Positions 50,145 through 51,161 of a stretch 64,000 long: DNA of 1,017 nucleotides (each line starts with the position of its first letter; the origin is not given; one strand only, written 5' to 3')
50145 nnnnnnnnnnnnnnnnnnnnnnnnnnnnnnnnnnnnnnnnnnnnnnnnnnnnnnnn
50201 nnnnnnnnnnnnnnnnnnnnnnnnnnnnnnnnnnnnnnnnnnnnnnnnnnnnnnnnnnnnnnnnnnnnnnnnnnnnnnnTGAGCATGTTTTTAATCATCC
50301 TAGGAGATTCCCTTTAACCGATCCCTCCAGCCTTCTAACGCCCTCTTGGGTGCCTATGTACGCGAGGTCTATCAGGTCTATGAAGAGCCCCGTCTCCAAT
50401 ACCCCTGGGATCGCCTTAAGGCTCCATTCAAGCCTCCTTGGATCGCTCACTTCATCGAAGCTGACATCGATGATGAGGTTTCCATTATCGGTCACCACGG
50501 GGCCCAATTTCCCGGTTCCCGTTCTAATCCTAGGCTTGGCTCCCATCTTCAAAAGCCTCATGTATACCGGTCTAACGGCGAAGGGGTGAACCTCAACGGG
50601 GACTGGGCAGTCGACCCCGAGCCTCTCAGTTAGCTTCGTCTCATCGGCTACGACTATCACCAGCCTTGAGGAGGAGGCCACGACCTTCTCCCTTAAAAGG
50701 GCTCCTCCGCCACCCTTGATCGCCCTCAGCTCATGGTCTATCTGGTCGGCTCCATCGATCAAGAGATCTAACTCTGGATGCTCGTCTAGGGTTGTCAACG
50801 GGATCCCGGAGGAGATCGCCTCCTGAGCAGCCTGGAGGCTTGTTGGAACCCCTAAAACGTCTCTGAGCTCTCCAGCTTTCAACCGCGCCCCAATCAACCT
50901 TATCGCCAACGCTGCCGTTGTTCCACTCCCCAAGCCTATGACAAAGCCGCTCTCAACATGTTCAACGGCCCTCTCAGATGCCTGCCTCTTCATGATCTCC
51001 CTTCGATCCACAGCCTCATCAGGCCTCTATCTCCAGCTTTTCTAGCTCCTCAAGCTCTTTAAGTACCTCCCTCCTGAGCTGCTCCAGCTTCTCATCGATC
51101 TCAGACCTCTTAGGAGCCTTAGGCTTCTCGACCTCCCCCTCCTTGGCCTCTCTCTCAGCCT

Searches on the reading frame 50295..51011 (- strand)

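Call 32: search_protein_families(library=pfam, proteins=[window:50295-51011:-], max_evalue=0.00001)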
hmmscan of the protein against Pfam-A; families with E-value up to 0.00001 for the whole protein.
window:50295-51011:- (238 aa): 1 family
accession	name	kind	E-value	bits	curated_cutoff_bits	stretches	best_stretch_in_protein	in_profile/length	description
PF06026.20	Rib_5-P_isom_A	-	7.8e-64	214.9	26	1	54-224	2-173/173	Ribose 5-phosphate isomerase A (phosphoriboisomerase A)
